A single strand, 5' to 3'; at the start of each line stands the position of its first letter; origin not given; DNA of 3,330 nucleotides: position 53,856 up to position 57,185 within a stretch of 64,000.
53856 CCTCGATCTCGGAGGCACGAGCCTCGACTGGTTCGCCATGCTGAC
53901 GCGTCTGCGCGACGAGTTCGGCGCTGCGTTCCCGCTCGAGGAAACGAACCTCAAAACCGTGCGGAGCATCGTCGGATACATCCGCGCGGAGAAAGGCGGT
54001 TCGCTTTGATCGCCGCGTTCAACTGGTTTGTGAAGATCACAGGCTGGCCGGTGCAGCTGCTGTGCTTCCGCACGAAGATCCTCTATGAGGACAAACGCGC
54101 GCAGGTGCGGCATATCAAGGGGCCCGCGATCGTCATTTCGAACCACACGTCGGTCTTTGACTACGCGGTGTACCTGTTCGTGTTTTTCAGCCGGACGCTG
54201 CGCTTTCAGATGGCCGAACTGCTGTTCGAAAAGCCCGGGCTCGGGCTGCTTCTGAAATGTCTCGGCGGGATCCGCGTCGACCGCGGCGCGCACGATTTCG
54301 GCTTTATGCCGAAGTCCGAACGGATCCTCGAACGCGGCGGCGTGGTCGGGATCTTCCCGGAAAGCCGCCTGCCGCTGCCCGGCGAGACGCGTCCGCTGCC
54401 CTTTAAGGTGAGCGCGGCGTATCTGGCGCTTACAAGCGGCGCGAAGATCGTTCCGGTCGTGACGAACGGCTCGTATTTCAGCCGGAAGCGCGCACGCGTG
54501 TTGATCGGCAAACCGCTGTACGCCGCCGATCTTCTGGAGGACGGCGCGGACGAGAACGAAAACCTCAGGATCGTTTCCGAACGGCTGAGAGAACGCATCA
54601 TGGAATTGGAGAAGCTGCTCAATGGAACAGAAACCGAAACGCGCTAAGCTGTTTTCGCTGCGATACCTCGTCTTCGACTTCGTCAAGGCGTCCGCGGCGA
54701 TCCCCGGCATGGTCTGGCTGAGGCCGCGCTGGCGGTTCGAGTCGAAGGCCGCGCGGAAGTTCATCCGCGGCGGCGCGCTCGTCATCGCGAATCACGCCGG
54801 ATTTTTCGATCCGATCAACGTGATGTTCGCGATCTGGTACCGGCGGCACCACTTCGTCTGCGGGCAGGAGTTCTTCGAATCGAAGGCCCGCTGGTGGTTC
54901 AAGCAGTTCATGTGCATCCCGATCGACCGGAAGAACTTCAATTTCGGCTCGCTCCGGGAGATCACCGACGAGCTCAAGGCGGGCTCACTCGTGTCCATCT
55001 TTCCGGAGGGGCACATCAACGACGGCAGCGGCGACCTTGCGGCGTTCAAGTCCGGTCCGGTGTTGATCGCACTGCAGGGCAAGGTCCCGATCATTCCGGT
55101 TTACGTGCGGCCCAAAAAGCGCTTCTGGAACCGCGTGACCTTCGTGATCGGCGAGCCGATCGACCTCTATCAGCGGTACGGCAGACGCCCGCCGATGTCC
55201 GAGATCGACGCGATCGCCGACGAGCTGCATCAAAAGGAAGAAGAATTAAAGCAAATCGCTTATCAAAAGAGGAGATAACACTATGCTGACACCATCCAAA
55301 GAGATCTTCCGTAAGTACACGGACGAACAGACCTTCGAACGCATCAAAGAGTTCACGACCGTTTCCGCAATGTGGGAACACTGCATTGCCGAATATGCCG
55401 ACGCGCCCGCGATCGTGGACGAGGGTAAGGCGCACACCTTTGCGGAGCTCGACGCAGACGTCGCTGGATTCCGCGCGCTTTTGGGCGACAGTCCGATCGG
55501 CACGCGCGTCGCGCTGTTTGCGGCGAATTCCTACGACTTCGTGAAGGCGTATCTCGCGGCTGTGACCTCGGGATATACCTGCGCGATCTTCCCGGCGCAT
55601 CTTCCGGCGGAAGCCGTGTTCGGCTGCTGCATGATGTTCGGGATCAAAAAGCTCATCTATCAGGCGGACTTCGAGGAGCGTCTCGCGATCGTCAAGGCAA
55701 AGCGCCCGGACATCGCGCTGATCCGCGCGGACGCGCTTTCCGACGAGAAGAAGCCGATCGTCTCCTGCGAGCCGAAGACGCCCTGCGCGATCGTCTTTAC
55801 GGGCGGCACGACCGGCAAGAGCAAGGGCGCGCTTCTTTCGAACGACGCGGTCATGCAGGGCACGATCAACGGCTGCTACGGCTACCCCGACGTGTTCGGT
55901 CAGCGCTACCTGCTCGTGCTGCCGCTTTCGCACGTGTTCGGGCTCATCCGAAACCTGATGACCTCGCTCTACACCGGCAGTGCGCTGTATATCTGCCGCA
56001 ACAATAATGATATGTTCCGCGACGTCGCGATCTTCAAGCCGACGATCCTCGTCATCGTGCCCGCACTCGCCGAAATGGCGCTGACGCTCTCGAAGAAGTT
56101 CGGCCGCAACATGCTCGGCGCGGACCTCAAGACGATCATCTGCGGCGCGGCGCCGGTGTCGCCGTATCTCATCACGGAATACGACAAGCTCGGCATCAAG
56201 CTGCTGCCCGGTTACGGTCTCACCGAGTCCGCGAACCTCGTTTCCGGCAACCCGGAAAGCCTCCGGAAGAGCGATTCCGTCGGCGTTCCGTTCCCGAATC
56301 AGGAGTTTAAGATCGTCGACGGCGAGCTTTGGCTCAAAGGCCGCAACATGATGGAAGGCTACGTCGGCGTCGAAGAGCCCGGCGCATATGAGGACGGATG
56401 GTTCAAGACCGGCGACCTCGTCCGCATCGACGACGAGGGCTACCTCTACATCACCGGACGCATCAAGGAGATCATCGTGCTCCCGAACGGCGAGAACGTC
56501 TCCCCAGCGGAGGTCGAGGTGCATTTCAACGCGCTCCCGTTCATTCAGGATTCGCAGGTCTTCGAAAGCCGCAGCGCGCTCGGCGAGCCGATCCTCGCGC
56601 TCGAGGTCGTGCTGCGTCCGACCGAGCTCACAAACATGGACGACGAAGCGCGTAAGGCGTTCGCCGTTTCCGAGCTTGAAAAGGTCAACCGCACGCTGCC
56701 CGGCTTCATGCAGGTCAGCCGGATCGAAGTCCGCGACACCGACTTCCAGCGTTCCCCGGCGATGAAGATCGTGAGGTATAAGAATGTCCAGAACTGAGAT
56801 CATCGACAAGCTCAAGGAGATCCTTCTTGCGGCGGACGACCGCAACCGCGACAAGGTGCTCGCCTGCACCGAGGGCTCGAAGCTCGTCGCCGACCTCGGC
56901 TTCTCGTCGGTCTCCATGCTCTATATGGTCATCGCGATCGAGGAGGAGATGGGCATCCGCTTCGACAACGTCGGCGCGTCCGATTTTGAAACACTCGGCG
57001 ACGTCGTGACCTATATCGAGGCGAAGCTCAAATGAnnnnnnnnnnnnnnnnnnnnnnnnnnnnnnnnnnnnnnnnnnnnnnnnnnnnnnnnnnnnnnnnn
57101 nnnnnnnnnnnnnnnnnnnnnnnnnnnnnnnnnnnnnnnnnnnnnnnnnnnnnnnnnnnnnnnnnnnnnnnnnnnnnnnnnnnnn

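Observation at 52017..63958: Self-contained 11-gene acyl-activation / lipid-remodelling operon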

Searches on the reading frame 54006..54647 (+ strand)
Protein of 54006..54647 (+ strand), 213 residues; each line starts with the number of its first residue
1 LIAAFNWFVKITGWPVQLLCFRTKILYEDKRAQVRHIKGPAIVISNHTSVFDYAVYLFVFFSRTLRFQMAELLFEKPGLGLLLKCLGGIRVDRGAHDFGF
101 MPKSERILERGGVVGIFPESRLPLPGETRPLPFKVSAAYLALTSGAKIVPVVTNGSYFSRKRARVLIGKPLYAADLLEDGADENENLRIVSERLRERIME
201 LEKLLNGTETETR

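Call 3: search_protein_families(library=pfam, proteins=[window:54006-54647:+], max_evalue=0.01)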
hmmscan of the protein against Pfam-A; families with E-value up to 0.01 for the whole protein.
window:54006-54647:+ (213 aa): 1 family
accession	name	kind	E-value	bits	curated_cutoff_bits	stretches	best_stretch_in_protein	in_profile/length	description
PF01553.26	Acyltransferase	-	1.8e-17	63.8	23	1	36-152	12-130/132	Acyltransferase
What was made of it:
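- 54006..54647 (+): g2: PlsC-superfamily acyltransferase 1. PF01553 E 2e-17 (call 3).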

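Call 6: search_protein_families(library=ncbifam, proteins=[window:54006-54647:+], max_evalue=0.01)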
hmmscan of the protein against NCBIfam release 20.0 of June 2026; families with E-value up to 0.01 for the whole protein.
window:54006-54647:+ (213 aa): 3 families
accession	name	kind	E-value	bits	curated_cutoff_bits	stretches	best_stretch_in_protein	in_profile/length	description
TIGR00530.1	AGP_acyltrn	subfamily_domain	1e-13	51.2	102.95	1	38-153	15-129/130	1-acylglycerol-3-phosphate O-acyltransferase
NF006386.0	PRK08633.1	equivalog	7e-11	40.6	1221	1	37-165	439-566/1147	acyl-[ACP]--phospholipid O-acyltransferase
NF005959.0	PRK08043.1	equivalog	0.0032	15.8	886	1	104-160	90-144/719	bifunctional acyl-ACP--phospholipid O-acyltransferase/long-chain-fatty-acid--ACP ligase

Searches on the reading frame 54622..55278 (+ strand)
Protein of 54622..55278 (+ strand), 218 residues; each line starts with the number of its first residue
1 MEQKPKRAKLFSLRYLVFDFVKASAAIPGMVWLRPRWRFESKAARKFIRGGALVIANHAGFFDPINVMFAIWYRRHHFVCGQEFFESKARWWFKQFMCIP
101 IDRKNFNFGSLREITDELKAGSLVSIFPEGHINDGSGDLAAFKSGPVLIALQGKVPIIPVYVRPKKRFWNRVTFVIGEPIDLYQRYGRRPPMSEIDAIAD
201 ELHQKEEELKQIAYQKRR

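Call 3: search_protein_families(library=pfam, proteins=[window:54622-55278:+], max_evalue=0.01)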
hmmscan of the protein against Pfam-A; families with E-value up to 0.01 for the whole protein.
window:54622-55278:+ (218 aa): 1 family
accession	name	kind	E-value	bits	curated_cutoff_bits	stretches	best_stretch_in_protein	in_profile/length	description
PF01553.26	Acyltransferase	-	2.6e-19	69.8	23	1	49-162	13-131/132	Acyltransferase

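Call 6: search_protein_families(library=ncbifam, proteins=[window:54622-55278:+], max_evalue=0.01)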
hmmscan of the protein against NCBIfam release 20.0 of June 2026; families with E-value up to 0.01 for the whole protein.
window:54622-55278:+ (218 aa): 5 families
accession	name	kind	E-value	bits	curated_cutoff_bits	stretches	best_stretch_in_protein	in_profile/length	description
NF006386.0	PRK08633.1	equivalog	4e-21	74.5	1221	1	48-163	439-552/1147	acyl-[ACP]--phospholipid O-acyltransferase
TIGR00530.1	AGP_acyltrn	subfamily_domain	3.3e-19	68.9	102.95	1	49-162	15-129/130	1-acylglycerol-3-phosphate O-acyltransferase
NF005291.0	PRK06814.1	equivalog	2.3e-08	32.4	1349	1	51-162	455-563/1140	acyl-[ACP]--phospholipid O-acyltransferase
NF011593.0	PRK15018.1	equivalog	0.00074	19.3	501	1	90-164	107-181/245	1-acylglycerol-3-phosphate O-acyltransferase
NF005959.0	PRK08043.1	equivalog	0.001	17.4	886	1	46-163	24-138/719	bifunctional acyl-ACP--phospholipid O-acyltransferase/long-chain-fatty-acid--ACP ligase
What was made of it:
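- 54622..55278 (+): g3: PlsC-superfamily acyltransferase 2, closest to the Aas-type LPLAT domain. NF006386 LPLAT region E 4e-21 (call 6).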

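Call 18: search_solved_structures(query=window:54622-55278:+, max_evalue=0.01, show_alignments=1)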
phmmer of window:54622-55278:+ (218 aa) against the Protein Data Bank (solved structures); distinct sequences matched with E-value up to 0.01: 1.
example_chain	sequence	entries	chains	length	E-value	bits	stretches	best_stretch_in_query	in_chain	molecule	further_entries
5kym_A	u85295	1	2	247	1e-07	34.7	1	52-162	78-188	1-acyl-sn-glycerol-3-phosphate acyltransferase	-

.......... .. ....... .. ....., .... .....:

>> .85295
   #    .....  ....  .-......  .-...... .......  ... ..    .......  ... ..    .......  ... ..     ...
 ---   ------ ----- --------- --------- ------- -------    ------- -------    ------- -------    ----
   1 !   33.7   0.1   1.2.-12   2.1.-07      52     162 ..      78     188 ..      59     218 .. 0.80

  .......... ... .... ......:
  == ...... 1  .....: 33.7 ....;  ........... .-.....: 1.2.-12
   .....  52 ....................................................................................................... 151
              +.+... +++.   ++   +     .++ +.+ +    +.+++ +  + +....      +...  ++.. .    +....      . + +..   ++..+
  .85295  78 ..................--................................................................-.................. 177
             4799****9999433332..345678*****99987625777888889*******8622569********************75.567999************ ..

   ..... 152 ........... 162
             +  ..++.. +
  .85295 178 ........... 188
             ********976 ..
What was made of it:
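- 54622..55278 (+): TmPlsC 5kym E 1e-7 (call 18).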

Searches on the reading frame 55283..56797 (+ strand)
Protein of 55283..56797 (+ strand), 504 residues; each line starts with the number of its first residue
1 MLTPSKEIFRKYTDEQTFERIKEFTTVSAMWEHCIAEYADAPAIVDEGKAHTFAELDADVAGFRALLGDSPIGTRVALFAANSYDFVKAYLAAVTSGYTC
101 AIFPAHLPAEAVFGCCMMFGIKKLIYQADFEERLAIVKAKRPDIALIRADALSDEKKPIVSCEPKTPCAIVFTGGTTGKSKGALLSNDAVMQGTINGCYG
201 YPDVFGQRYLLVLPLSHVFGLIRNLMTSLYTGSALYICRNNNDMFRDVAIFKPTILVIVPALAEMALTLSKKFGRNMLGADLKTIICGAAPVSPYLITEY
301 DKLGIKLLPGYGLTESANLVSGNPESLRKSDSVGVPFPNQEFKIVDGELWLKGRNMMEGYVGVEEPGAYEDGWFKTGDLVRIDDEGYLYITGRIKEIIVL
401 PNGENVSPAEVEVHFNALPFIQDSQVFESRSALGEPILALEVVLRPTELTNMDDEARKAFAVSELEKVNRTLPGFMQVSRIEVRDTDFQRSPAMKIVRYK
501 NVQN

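Call 3: search_protein_families(library=pfam, proteins=[window:55283-56797:+], max_evalue=0.01)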
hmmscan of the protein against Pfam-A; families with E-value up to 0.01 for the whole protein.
window:55283-56797:+ (504 aa): 2 families
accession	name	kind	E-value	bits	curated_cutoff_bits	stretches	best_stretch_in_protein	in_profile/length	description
PF00501.34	AMP-binding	-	4.8e-55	187.4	29.9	1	32-360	2-383/384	AMP-binding enzyme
PF23562.2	AMP-binding_C_3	-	0.0002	22.1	20.8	1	396-500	2-107/124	AMP-binding enzyme C-terminal domain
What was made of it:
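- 55283..56797 (+): g4: stand-alone adenylate-forming ligase (class I ANL). PF00501 E 5e-55 (call 3).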

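Call 6: search_protein_families(library=ncbifam, proteins=[window:55283-56797:+], max_evalue=0.01)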
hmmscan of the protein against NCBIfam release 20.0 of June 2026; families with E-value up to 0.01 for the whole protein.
window:55283-56797:+ (504 aa): 98 families (the best 25 are shown)
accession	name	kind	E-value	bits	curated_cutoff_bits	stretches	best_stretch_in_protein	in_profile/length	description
NF004837.0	PRK06187.1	subfamily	1.6e-52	178.5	476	2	154-448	159-475/531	long-chain-fatty-acid--CoA ligase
NF004114.0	PRK05605.1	equivalog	1.2e-49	169.2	766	1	157-471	213-545/575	long-chain-fatty-acid--CoA ligase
TIGR01923.1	menE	equivalog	8e-48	163.4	330.15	1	52-427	1-380/442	o-succinylbenzoate--CoA ligase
NF052269.1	Staph_lig_FadD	equivalog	4e-46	157.4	650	1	41-445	16-443/499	long-chain-fatty-acid--CoA ligase FadD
NF005801.1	PRK07656.1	equivalog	4.2e-44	151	657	1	26-427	2-435/500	FadD3 family acyl-CoA ligase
NF005714.0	PRK07529.1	subfamily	1.8e-39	135.6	632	1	161-422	214-502/640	acyl-CoA synthetase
NF005702.0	PRK07514.1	subfamily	6.7e-39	133.6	558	1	45-443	24-449/506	malonyl-CoA synthase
NF006523.0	PRK08974.1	equivalog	2.6e-37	128.2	884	2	170-451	211-510/561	long-chain-fatty-acid--CoA ligase FadD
NF002966.0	PRK03640.1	equivalog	3.1e-37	128.3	556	1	40-427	17-414/483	o-succinylbenzoate--CoA ligase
NF005307.0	PRK06839.1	equivalog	7.4e-37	127.1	748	1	43-430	20-428/496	o-succinylbenzoate--CoA ligase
NF004511.1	PRK05852.1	equivalog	6.5e-36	124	650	1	40-454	14-463/505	FadD7 family fatty acid--CoA ligase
NF006539.0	PRK09029.1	equivalog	9.5e-36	123.6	494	1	28-429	6-387/458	o-succinylbenzoate--CoA ligase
NF006572.0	PRK09088.1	equivalog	1.1e-34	120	696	1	47-426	25-419/491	acyl-CoA synthetase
NF006181.0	PRK08314.1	subfamily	6.3e-34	117.1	705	1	149-456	187-513/563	long-chain-fatty-acid--CoA ligase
NF006182.0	PRK08316.1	subfamily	3.5e-31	108.3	663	1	25-427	11-449/523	fatty acyl-CoA synthetase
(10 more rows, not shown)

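Call 15: search_solved_structures(query=window:55283-56797:+, max_evalue=1e-10)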
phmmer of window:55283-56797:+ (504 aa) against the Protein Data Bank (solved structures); distinct sequences matched with E-value up to 1e-10: 69 (the best 60 are shown).
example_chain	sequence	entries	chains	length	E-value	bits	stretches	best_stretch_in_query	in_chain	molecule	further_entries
8wev_A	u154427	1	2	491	3.9e-29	104.8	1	41-423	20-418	Feruloyl-CoA Synthetase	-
8weu_A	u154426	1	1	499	4.1e-29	104.7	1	41-423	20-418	Fatty-acyl-CoA synthase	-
6qjz_A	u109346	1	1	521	6.9e-28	100.7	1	90-461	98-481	oxalyl CoA-synthetase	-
3r44_A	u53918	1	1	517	7e-28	100.7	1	67-427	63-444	fatty acyl CoA synthetase FADD13 (FATTY-ACYL-CoA SYNTHETASE)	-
4gxq_A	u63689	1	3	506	5e-27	97.8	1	166-467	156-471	Malonyl CoA synthetase, Benzoate-CoA ligase Chimeric protein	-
5ie0_A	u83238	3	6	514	1.9e-26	95.9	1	25-465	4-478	Oxalate--CoA ligase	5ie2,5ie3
4gxr_A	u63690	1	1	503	7.8e-26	93.9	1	166-445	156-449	Malonyl CoA synthetase, Benzoate-CoA ligase Chimeric protein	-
4fut_A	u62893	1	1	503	1.4e-25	93.1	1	166-441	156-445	Malonyl CoA synthetase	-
4fuq_A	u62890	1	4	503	1.4e-25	93.1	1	166-441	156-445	Malonyl CoA synthetase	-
5x8f_A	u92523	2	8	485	1.5e-25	93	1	43-430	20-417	2-succinylbenzoate--CoA ligase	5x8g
5buq_A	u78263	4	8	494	1.5e-25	92.9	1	43-430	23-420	2-succinylbenzoate--CoA ligase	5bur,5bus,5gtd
5bsw_A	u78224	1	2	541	1.3e-23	86.6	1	35-457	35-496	4-coumarate--CoA ligase 2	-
5u95_A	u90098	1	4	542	3.4e-23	85.2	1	35-457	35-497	4-coumarate--CoA ligase 2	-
5bsm_A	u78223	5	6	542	4.1e-23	84.9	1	35-457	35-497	4-coumarate--CoA ligase 2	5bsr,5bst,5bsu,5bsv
3ipl_A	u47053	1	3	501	8.4e-22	80.6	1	168-424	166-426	2-succinylbenzoate--CoA ligase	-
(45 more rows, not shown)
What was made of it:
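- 55283..56797 (+): Best PDB relatives are acyl- and feruloyl-CoA synthetases and FadD13 (call 15).
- Its best solved relatives include feruloyl-, oxalyl- and malonyl-CoA ligases (call 15), so a non-fatty acid is possible. g4's relatives include aryl- and dicarboxylate-CoA ligases (call 15).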

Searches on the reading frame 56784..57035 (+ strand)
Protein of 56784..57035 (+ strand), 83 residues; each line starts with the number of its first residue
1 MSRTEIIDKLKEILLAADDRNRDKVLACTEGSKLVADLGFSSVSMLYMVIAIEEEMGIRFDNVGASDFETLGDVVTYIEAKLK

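Call 3: search_protein_families(library=pfam, proteins=[window:56784-57035:+], max_evalue=0.01)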
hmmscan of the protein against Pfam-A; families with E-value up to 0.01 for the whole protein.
window:56784-57035:+ (83 aa): 1 family
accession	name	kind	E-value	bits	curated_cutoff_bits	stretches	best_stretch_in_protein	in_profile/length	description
PF00550.31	PP-binding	-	0.00082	20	20.8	1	34-78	24-67/67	Phosphopantetheine attachment site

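Call 6: search_protein_families(library=ncbifam, proteins=[window:56784-57035:+], max_evalue=0.01)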
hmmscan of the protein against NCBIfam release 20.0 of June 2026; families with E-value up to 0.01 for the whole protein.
window:56784-57035:+ (83 aa): 13 families
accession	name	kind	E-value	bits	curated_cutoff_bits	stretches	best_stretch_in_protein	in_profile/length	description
NF002150.0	PRK00982.1-4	subfamily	7e-11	42.2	66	1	1-82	1-79/80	acyl carrier protein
NF002148.0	PRK00982.1-2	subfamily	7.1e-10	38.6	71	1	4-82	3-78/79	acyl carrier protein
NF009104.0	PRK12449.1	equivalog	2.2e-09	37.2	70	1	1-82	1-79/80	acyl carrier protein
TIGR00517.1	acyl_carrier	equivalog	6e-09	35.7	70.45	1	4-80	2-75/77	acyl carrier protein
NF002151.0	PRK00982.1-5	equivalog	9.1e-09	35.3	92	1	4-81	2-76/78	acyl carrier protein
NF002147.0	PRK00982.1-1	equivalog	6.3e-08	32.3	84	1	2-80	4-79/83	acyl carrier protein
NF004533.0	PRK05883.1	equivalog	3e-07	30.2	72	1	5-82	23-97/100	acyl carrier protein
NF005798.0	PRK07639.1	equivalog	1.6e-05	25.2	100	1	1-81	1-81/91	petrobactin biosynthesis protein AsbD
NF040636.1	AcpM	exception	3e-05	24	146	1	5-79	5-76/93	meromycolate extension acyl carrier protein AcpM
NF002149.0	PRK00982.1-3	equivalog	5.5e-05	23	106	1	8-82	6-77/78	acyl carrier protein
NF006031.0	PRK08172.1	equivalog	0.00042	20.9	76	1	31-82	27-78/82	acyl carrier protein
NF005079.0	PRK06508.1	equivalog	0.00076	19.8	83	1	5-60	3-55/93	acyl carrier protein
NF003757.0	PRK05350.1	equivalog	0.0028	17.8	65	1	2-82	3-80/83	acyl carrier protein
